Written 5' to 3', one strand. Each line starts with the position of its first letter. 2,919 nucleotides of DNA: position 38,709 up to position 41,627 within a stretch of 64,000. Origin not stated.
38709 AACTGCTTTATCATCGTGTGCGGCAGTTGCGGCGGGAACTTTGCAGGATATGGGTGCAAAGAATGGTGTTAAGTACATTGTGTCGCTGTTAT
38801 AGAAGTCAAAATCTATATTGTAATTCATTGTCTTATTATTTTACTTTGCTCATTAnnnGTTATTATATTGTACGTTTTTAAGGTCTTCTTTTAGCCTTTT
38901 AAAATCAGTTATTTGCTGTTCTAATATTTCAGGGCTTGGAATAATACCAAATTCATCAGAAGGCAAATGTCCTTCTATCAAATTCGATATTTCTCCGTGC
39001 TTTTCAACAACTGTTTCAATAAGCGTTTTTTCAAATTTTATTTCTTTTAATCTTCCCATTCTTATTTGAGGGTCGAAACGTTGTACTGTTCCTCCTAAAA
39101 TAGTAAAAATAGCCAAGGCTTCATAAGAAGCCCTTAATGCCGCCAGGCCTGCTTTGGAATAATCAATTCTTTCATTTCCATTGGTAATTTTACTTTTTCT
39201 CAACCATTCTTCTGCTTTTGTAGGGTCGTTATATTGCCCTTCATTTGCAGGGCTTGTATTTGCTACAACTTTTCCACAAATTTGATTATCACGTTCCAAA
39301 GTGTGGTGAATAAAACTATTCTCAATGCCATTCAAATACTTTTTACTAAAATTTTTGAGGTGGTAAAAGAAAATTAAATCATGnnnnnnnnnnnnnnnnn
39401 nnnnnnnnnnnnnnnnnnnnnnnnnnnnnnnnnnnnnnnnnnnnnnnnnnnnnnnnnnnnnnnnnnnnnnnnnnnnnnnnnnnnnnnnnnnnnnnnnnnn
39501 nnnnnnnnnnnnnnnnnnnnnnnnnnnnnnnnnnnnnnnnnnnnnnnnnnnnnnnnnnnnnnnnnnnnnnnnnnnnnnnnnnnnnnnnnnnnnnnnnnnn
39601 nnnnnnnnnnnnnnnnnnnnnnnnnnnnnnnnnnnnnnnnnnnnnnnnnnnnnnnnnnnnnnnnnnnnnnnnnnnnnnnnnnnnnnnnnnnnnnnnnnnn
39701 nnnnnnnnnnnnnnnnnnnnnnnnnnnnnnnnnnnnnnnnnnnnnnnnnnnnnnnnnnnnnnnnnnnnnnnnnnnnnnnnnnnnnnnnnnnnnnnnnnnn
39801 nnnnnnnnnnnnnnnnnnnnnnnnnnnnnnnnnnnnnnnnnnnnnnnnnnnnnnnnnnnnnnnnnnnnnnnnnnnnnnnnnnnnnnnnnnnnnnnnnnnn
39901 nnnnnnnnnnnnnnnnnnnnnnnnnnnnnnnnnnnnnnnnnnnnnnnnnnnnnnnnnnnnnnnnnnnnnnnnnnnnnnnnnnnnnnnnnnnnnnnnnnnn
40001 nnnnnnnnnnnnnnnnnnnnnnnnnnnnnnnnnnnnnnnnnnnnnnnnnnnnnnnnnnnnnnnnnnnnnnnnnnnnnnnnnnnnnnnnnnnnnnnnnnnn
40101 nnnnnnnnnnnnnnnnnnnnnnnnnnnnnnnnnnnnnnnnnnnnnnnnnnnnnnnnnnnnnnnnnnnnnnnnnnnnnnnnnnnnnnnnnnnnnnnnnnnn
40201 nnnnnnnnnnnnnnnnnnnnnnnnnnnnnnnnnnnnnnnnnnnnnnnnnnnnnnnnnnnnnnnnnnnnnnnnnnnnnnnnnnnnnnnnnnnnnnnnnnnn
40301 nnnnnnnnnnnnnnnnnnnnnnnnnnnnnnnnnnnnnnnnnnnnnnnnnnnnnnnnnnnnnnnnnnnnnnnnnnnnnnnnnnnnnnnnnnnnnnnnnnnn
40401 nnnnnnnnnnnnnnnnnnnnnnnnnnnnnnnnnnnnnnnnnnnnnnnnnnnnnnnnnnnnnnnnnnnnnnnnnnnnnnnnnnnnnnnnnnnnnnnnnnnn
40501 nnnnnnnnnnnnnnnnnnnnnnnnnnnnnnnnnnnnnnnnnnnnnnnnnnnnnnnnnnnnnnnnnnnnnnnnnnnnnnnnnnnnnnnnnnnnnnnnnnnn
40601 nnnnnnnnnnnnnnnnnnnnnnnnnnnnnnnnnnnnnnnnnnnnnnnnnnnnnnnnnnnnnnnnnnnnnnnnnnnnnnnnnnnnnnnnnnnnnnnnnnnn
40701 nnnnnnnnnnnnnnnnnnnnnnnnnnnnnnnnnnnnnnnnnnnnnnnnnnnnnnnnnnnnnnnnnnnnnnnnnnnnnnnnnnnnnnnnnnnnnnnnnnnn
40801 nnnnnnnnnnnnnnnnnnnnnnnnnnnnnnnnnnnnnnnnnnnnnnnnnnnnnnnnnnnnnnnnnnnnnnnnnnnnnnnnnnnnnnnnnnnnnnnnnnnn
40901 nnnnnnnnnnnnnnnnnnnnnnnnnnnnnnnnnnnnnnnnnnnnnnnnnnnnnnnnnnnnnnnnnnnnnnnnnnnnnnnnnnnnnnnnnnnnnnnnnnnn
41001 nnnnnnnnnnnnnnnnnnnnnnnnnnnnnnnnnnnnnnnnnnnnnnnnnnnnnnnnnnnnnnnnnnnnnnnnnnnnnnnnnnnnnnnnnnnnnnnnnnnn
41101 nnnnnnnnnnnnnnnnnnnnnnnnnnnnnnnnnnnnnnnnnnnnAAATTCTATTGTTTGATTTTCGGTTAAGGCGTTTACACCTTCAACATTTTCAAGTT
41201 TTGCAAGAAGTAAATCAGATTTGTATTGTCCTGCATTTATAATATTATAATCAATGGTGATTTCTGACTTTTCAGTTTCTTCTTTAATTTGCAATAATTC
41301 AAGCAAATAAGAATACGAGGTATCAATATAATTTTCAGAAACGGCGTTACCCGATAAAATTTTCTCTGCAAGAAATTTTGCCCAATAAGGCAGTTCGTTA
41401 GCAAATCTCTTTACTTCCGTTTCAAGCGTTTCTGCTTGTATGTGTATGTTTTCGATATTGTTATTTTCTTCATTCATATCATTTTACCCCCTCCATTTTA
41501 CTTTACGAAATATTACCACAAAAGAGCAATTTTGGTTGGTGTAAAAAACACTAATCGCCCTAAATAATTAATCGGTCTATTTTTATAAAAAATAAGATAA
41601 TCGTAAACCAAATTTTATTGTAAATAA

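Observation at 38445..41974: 3.5 kb AT-rich defence islet: orphan PrrC/RloC-like AAA_13 ATPase next to a decayed methyltransferase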

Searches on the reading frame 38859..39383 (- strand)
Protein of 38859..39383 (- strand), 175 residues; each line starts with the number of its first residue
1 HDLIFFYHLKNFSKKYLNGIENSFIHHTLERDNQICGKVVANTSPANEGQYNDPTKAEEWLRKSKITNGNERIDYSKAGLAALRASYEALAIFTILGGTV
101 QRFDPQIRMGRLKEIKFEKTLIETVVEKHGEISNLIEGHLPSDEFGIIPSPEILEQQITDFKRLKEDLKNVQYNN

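Call 17: search_protein_families(library=pfam, proteins=[window:38859-39383:-], max_evalue=10)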
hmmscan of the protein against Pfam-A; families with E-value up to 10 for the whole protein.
seq(175 aa): 0 families

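Call 18: search_protein_families(library=padloc, proteins=[window:38859-39383:-], max_evalue=10)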
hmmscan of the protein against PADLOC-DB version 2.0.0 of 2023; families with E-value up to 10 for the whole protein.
seq(175 aa): 2 families
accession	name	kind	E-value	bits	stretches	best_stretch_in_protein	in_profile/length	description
PDLC04891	PDC-S06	-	2.4e-08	30.9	1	1-169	684-854/858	-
PDLC04888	PDC-S06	-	4.3e-06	23.2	1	1-166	685-847/851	-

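Call 37: search_solved_structures(query=A4, max_evalue=10)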
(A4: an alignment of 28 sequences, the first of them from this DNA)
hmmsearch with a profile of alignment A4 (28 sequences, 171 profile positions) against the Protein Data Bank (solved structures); distinct sequences matched with E-value up to 10: 10.
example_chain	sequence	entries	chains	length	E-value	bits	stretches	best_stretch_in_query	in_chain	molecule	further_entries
1bmc_A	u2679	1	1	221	0.79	12.5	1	114-148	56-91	METALLO-BETA-LACTAMASE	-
4nq4_A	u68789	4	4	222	0.8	12.5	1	114-148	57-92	Beta-lactamase 2 | Metallo-beta-lactamase type 2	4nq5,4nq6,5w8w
1bc2_A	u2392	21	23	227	0.84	12.4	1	114-148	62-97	METALLO-BETA-LACTAMASE II | PROTEIN (BETA-LACTAMASE) | Beta-lactamase II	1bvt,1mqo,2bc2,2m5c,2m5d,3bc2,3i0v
4c09_A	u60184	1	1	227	0.84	12.4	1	114-148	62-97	BETA-LACTAMASE 2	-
1dxk_A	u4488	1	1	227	0.86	12.4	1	114-148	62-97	CLASS B BETA-LACTAMASE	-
3knr_A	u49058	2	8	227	0.87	12.4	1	114-148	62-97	Beta-lactamase 2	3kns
1knx_A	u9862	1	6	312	0.96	12.2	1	117-147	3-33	Probable HPr(Ser) kinase/phosphatase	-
2nzf_A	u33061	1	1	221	1.1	12.1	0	114-148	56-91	Beta-lactamase II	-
2nze_A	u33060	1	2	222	1.1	12.1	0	114-148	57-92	Beta-lactamase II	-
2nxa_A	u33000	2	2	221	1.1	12.1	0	114-148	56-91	Beta-lactamase II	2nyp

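Call 40: predict_structure(alignment_id=A4)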
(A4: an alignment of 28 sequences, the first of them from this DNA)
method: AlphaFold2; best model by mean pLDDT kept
length: 173 residues; sequences in the alignment: 28
mean_pLDDT: 71.0   pTM: 0.69
mean pLDDT of the five models: 71.0, 70.2, 66.2, 65.2, 64.2
residues with pLDDT >= 90: 42; 70-90: 49; 50-70: 46; < 50: 36
segments of 3 or more residues with pLDDT < 50: 1-3, 5-25, 138-142
pLDDT, mean of each block of 10 residues (from residue 1): 46 43 48 53 61 92 93 92 85 68 56 73 84 66 72 95 86 58
secondary structure, 60 per line:
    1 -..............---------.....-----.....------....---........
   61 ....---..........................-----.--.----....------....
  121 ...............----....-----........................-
elements in order: H2-15 E25-29 E35-39 H46-49 H53-64 H68-93 H107-110 H117-135 H140-143 H149-172

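Call 42: fold_search(model_id=the predicted structure, library=pdb)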
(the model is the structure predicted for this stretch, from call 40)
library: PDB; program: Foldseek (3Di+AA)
matches with E <= 10: 139; with E <= 0.001: 0
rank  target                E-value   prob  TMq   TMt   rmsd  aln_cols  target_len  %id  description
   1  3mfn_B                8.0e-01  0.54  0.37  0.48   7.2       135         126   12  Dfer_2879 protein of unknown function from Dyadobacter fermentans (released 2010-04-14)
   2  3hnj_A                8.4e-01  0.35  0.29  0.41   7.2       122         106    8  Crystal structure of the Zn-induced tetramer of the engineered cyt cb562 variant RIDC-2 (released 2010-02-09)
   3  2lfd_MODEL_1_A        1.0e+00  0.54  0.35  0.47   5.8       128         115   14  Solution NMR structure of Diiron protein in presence of 2 eq Zn2+, Northeast Structural Genomics Consortium Ta (released 2011-08-24)
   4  1i5n_B                1.1e+00  0.14  0.21  0.28  16.1       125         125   13  Crystal structure of the P1 domain of CheA from Salmonella typhimurium (released 2001-07-11)
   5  8den_A                1.3e+00  0.25  0.28  0.40   7.5       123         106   10  Heme-Free Cytochrome Variant ApoCyt (released 2022-07-06)
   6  5yo5_A                1.3e+00  0.18  0.23  0.35   8.6       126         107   12  Crystal Structure of B562RIL with engineered disulfide bond A20C-Q25C (released 2018-03-14)
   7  4k0d_B                1.8e+00  0.15  0.23  0.25   8.2       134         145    9  Periplasmic sensor domain of sensor histidine kinase, Adeh_2942 (released 2013-06-12)
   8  8fdo_C                2.0e+00  0.21  0.30  0.41   6.9       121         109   12  SARS-CoV-2 fusion peptide epitope scaffold FP15 bound to DH1058 (released 2023-10-11)
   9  6v91_A                2.1e+00  0.10  0.23  0.19  14.9       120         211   16  Crystal structure of Stringent starvation protein A (BTH_I2974) from Burkholderia thailandensis (released 2020-01-15)
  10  7ae6_B                2.2e+00  0.23  0.32  0.37   7.8       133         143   14  Crystal structure of di-AMPylated HEPN(R102A) toxin (released 2020-12-30)
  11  3kyj_A                2.2e+00  0.12  0.23  0.29  16.9       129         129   10  Crystal structure of the P1 domain of CheA3 in complex with CheY6 from R. sphaeroides (released 2010-02-16)
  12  8a0p                  2.2e+00  0.04  0.14  0.12  17.6       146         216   12  Crystal structure of poplar glutathione transferase U20 in complex with morin (released 2022-07-20)
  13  5xzi                  2.3e+00  0.15  0.25  0.37   9.3       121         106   13  Crystal structure of the Zn-directed tetramer of the engineered cyt cb562 variant, AB5 (released 2017-12-20)
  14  1jog_D                2.4e+00  0.23  0.36  0.43   6.8       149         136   12  Structure of HI0074 from Heamophilus Influenzae reveals the fold of a substrate binding domain of a nucleotidyltransfe (released 2002-12-18)
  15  4er9                  2.4e+00  0.12  0.22  0.33   9.7       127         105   14  Crystal structure of cytochrome b562 from Salmonella enterica subsp. enterica serovar Typhimurium str. 14028S (released 2012-05-09)
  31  6m6u_D                3.7e+00  0.20  0.37  0.45   7.1       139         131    8  Crystal structure the toxin-antitoxin MntA-HpeT mutant-D39ED41E (released 2020-09-30)
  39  1o3u                  3.9e+00  0.10  0.28  0.35   7.5       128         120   12  Crystal structure of an hepn domain protein (tm0613) from thermotoga maritima at 1.75 A resolution (released 2003-04-22)
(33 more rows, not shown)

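Call 80: search_protein_representatives(alignment_id=A4)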
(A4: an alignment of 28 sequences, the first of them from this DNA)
Query: 28 sequences, 171 profile positions. Proteins with E-value up to 0.001 (for the whole library): 865; up to 1e-10: 343; up to 1e-30: 163. The best 150 are listed.
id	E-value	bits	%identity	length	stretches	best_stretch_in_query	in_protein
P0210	2.5e-68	245.3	-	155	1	15-168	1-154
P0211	8.7e-67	240.3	-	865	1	1-169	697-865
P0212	1.5e-60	220.0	-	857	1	1-170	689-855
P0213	1.1e-58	213.9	-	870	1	1-170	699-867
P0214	1.3e-58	213.6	-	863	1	1-167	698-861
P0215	3.9e-58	212.1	-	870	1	1-170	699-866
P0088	1.8e-57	209.9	-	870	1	1-171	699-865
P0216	1.3e-56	207.2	-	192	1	39-167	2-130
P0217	9.9e-56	204.3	-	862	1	1-170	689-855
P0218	1.3e-55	203.9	-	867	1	1-169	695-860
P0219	2.3e-55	203.1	-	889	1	1-170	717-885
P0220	5.3e-55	201.9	-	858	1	1-170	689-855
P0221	2.5e-54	199.7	-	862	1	1-170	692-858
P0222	5.9e-54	198.5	-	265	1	1-169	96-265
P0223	1.7e-53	197.0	-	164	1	17-169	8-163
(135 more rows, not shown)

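Call 100: search_protein_families(library=phrogs, proteins=[window:38859-39377:-], max_evalue=1)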
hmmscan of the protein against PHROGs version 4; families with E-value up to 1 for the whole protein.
window:38859-39377:- (173 aa): 1 family
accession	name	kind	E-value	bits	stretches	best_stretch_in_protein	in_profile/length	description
phrog_16440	-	unknown function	0.016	16.2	0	152-172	8-32/69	-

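Call 101: search_protein_families(library=ncbifam, proteins=[window:38859-39377:-], max_evalue=10)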
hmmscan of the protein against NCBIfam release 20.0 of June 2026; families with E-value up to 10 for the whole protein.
window:38859-39377:- (173 aa): 0 families

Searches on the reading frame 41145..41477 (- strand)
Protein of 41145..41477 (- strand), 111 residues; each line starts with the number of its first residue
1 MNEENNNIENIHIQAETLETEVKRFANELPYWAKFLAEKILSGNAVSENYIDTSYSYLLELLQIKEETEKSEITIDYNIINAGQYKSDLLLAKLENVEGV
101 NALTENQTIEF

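Call 17: search_protein_families(library=pfam, proteins=[window:41145-41477:-], max_evalue=10)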
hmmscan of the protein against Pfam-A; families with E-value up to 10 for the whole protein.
seq(111 aa): 1 family
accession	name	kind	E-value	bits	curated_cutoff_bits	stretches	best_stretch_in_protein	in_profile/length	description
PF24723.1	DUF7675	-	0.13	12.6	27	1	20-39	45-64/65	Family of unknown function (DUF7675)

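Call 18: search_protein_families(library=padloc, proteins=[window:41145-41477:-], max_evalue=10)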
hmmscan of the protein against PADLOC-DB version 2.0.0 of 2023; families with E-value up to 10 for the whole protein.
seq(111 aa): 4 families
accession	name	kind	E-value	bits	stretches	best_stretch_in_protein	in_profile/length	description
PDLC04891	PDC-S06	-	3.3e-08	30.4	1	20-111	5-97/858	-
PDLC04892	PDC-S06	-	3.5e-08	30.2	1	23-111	10-90/843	-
PDLC04893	PDC-S06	-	1.3e-07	28.4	1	18-111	4-95/862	-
PDLC04888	PDC-S06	-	2.8e-07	27.1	1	25-111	18-101/851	-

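Call 100: search_protein_families(library=phrogs, proteins=[window:41211-41477:-], max_evalue=1)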
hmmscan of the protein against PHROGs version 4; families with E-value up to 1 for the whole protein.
window:41211-41477:- (89 aa): 1 family
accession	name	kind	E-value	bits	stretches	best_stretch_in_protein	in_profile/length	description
phrog_3841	-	unknown function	0.083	12.7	1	3-51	168-218/490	-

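Call 101: search_protein_families(library=ncbifam, proteins=[window:41211-41477:-], max_evalue=10)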
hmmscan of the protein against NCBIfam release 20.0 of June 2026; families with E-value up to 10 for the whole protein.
window:41211-41477:- (89 aa): 0 families
